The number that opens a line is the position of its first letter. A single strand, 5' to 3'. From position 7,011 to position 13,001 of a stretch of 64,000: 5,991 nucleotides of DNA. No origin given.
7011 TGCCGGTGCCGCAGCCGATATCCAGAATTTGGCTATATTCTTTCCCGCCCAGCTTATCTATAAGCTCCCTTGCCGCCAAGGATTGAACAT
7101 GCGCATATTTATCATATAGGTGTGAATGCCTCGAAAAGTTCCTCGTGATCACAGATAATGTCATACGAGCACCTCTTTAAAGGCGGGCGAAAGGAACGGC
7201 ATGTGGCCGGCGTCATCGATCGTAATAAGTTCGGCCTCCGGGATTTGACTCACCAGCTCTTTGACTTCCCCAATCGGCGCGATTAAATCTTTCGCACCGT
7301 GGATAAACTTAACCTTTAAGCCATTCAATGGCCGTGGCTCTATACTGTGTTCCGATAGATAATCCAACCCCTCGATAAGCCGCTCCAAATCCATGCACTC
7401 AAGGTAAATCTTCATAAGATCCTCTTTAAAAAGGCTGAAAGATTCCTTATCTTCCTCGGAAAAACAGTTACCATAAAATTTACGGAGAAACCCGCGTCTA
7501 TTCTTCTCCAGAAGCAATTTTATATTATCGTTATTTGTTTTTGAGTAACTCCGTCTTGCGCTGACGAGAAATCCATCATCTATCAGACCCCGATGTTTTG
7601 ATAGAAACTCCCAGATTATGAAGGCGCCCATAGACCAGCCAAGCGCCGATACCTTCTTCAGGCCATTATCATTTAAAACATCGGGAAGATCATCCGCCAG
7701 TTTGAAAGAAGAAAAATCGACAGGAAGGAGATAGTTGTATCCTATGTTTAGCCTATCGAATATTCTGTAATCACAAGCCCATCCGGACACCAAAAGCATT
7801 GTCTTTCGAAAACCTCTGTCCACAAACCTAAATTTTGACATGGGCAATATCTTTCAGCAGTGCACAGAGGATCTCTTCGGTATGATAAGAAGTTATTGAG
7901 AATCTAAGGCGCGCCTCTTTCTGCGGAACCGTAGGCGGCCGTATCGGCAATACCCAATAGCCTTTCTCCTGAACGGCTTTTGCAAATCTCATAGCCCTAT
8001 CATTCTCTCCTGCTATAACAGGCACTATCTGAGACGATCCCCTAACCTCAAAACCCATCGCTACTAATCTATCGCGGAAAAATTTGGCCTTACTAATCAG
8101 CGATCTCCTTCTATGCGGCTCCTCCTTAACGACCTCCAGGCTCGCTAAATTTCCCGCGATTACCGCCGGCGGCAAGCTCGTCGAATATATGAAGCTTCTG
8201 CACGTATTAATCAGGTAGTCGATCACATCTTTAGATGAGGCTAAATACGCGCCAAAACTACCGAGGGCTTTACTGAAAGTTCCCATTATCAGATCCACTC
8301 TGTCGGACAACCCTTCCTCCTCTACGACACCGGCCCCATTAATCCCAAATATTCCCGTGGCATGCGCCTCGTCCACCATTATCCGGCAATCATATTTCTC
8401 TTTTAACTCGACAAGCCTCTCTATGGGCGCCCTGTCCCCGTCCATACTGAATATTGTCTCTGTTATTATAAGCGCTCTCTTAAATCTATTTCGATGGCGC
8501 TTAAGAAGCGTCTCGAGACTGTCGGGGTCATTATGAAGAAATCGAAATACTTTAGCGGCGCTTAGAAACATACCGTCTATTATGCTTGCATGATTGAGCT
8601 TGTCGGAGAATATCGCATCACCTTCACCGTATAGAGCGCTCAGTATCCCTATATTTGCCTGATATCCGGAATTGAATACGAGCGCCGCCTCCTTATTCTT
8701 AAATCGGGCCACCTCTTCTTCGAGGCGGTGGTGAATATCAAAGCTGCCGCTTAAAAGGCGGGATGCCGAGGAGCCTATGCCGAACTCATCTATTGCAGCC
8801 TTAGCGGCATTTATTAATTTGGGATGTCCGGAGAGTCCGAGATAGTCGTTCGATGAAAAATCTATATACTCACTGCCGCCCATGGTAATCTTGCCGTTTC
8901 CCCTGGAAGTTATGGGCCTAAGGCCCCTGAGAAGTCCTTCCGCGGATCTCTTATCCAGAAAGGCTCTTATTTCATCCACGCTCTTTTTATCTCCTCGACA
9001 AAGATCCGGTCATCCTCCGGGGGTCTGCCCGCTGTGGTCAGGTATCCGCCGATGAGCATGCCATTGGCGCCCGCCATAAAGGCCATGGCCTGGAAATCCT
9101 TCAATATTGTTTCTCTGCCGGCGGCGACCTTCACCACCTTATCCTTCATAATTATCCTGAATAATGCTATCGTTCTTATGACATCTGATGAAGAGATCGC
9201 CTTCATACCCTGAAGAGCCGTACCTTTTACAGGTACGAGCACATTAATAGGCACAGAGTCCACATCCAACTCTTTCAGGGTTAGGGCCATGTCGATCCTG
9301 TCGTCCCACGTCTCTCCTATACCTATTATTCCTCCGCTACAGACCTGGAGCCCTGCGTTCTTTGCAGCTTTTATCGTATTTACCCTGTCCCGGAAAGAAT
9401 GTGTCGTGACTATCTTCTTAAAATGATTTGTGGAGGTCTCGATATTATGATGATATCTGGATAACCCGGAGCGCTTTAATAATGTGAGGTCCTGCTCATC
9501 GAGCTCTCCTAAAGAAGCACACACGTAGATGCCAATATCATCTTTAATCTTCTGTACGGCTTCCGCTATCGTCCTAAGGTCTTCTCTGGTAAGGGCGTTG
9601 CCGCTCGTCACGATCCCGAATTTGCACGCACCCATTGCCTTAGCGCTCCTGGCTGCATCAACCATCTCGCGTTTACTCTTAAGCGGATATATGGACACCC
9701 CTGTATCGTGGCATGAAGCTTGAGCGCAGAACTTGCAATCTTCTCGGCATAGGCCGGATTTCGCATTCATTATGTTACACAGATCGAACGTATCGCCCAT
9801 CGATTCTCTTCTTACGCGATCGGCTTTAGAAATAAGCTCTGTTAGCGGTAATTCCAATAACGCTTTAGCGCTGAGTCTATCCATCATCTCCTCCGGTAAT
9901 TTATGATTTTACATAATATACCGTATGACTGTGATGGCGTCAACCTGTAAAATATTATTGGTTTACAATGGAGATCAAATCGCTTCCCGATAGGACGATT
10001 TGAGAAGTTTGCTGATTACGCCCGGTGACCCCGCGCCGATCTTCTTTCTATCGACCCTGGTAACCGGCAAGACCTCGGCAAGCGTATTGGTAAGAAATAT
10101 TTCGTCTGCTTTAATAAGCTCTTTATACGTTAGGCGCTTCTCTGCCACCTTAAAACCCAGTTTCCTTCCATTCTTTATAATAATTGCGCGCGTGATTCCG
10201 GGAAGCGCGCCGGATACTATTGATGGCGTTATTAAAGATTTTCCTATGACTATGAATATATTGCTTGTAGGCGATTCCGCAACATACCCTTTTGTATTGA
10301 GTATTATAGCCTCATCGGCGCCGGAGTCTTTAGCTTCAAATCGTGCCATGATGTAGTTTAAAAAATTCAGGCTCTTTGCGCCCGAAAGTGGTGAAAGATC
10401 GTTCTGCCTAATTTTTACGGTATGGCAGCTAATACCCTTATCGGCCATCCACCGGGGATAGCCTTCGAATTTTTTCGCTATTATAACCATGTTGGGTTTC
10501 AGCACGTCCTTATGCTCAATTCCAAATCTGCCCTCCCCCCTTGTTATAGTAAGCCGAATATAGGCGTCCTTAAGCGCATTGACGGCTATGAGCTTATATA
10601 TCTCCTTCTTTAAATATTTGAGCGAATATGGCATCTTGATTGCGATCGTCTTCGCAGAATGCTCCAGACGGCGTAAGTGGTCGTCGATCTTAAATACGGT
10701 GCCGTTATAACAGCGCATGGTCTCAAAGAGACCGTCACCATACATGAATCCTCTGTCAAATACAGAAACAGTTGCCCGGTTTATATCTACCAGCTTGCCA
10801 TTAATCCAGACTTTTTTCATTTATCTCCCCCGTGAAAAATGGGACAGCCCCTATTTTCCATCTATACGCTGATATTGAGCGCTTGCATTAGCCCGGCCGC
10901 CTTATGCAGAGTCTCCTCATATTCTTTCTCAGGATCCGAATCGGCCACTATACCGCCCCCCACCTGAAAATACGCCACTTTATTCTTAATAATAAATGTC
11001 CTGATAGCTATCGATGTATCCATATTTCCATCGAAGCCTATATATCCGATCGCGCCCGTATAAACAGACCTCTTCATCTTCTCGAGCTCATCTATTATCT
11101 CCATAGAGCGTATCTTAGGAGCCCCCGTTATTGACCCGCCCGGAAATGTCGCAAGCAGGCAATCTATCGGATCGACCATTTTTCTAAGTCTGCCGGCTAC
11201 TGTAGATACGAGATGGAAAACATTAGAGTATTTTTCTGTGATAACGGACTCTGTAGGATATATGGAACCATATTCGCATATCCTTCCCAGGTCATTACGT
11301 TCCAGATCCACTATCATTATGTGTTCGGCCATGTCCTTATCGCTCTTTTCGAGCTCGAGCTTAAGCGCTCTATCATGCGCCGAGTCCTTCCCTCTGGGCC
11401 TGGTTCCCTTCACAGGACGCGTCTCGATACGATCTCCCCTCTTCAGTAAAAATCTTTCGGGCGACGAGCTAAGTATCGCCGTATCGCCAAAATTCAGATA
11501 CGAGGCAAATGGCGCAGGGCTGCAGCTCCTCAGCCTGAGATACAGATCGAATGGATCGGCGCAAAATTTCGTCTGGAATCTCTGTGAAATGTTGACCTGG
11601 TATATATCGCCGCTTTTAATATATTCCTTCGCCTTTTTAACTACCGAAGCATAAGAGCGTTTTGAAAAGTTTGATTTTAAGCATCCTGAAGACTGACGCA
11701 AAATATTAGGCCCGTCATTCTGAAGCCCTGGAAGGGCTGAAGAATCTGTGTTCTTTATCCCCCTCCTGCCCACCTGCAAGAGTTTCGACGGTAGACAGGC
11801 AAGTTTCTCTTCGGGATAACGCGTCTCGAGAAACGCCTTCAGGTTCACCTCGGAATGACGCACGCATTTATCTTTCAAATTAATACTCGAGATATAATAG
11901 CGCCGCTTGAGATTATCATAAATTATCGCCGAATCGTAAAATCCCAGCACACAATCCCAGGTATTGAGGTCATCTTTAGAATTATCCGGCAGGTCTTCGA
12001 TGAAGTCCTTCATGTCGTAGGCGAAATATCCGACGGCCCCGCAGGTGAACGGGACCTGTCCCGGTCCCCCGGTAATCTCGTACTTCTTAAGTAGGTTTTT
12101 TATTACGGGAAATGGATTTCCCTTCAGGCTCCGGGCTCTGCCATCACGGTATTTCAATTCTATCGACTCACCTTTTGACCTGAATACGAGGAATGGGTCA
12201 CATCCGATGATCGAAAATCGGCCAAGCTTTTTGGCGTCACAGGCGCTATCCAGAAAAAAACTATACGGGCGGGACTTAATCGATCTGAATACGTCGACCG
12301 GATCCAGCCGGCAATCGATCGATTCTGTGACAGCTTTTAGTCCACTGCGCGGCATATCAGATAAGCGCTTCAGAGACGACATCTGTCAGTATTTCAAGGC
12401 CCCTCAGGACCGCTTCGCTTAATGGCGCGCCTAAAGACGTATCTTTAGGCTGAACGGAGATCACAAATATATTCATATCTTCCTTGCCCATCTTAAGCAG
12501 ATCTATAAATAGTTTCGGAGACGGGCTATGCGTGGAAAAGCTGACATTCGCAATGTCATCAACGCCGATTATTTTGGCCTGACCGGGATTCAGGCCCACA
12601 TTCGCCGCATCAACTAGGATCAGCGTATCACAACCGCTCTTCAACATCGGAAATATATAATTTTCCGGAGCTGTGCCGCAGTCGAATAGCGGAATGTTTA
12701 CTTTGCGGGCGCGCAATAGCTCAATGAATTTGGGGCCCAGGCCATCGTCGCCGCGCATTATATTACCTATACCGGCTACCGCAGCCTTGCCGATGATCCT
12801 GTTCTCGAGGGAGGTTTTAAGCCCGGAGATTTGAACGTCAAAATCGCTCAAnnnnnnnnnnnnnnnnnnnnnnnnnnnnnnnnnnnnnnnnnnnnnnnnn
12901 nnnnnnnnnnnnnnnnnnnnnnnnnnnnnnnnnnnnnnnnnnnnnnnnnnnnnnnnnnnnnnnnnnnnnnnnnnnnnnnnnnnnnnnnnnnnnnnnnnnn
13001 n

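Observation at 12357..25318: Composite membrane-bound group 4 [NiFe]-hydrogenase: Mrp antiporter module plus a soluble-type NAD(P)H (HydB/HydG-like) module in one operon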

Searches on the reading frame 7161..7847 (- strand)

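Call 7: search_protein_families(library=pfam, proteins=[window:7161-7847:-], max_evalue=0.00001)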
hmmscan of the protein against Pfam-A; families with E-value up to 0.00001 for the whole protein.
window:7161-7847:- (228 aa): 2 families
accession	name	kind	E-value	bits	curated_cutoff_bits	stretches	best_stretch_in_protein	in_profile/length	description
PF00561.26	Abhydrolase_1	-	9.2e-13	48.9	25.8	1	30-219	33-242/245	alpha/beta hydrolase fold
PF12697.13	Abhydrolase_6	-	9.4e-08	33.4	26.3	1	29-222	32-212/217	Alpha/beta hydrolase family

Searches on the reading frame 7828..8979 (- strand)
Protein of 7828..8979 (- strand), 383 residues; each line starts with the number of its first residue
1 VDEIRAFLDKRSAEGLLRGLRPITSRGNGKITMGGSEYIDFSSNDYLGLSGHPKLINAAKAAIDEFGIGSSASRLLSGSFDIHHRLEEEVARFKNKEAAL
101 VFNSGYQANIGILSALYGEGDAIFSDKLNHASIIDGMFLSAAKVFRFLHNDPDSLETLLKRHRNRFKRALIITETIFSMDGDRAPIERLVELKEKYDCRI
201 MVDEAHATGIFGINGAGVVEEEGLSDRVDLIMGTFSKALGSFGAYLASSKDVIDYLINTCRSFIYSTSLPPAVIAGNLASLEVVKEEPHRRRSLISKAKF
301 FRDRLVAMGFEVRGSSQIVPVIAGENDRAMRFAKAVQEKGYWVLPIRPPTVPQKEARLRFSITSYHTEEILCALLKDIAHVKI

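Call 7: search_protein_families(library=pfam, proteins=[window:7828-8979:-], max_evalue=0.00001)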
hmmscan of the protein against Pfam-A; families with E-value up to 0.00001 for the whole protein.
window:7828-8979:- (383 aa): 1 family
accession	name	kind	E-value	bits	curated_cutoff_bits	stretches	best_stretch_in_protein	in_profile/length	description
PF00155.27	Aminotran_1_2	-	9e-65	219.6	19.7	1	37-372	2-355/361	Aminotransferase class I and II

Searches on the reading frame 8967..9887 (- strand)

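Call 7: search_protein_families(library=pfam, proteins=[window:8967-9887:-], max_evalue=0.00001)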
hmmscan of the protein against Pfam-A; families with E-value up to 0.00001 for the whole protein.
window:8967-9887:- (306 aa): 2 families
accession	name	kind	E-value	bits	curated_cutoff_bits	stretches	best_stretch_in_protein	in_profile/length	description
PF04055.27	Radical_SAM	-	1.8e-24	87.3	29.5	1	46-201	6-163/166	Radical SAM superfamily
PF06968.18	BATS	-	2.5e-22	79.3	22.2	1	213-297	1-82/88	Biotin and Thiamin Synthesis associated domain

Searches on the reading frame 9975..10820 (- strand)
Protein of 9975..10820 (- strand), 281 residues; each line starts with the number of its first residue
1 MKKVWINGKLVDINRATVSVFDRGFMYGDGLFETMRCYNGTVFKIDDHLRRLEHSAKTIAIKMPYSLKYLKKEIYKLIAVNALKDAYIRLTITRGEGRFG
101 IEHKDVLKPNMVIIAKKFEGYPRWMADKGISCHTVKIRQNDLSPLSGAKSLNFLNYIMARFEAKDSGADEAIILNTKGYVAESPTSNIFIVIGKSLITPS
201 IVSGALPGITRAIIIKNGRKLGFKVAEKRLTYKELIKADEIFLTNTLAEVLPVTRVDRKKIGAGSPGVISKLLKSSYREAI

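Call 7: search_protein_families(library=pfam, proteins=[window:9975-10820:-], max_evalue=0.00001)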
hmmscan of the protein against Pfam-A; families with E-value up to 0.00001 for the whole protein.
window:9975-10820:- (281 aa): 1 family
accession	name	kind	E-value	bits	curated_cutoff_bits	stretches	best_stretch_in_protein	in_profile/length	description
PF01063.24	Aminotran_4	-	1.5e-64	218.4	28.5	1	30-256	1-223/223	Amino-transferase class IV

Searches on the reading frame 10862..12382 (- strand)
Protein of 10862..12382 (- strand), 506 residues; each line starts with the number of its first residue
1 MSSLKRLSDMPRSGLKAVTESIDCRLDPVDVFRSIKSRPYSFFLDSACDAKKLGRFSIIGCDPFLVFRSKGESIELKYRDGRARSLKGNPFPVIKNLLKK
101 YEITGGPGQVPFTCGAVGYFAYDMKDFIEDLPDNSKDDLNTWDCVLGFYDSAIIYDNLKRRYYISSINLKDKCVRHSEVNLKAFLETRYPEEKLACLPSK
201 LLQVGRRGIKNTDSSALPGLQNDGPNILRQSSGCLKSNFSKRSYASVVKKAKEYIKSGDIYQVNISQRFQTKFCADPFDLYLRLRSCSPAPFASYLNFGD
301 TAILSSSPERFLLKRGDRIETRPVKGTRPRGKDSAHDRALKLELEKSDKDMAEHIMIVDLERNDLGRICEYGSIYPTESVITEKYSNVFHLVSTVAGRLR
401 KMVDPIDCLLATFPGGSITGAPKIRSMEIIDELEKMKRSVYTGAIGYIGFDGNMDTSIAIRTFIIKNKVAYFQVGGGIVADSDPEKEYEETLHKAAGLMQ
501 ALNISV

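Call 7: search_protein_families(library=pfam, proteins=[window:10862-12382:-], max_evalue=0.00001)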
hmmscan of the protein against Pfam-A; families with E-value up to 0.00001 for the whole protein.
window:10862-12382:- (506 aa): 2 families
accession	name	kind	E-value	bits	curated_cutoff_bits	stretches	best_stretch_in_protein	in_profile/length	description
PF00425.24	Chorismate_bind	-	6.5e-93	311.4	27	1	241-494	2-257/257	chorismate binding enzyme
PF04715.19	Anth_synt_I_N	-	5.8e-38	130.7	23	1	26-164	3-140/140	Anthranilate synthase component I, N terminal region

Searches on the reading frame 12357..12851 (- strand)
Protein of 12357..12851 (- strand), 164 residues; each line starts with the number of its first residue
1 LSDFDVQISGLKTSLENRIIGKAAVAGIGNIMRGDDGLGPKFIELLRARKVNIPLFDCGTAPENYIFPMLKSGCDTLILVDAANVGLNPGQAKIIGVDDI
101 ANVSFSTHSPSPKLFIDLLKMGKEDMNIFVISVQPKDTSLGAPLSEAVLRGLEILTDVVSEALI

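Call 4: search_protein_families(library=pfam, proteins=[window:12357-12851:-])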
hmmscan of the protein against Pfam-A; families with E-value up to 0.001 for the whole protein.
window:12357-12851:- (164 aa): 1 family
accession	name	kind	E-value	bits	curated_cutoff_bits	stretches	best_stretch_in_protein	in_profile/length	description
PF01750.23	HycI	-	1.5e-14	54.4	23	1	49-156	13-124/130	Hydrogenase maturation protease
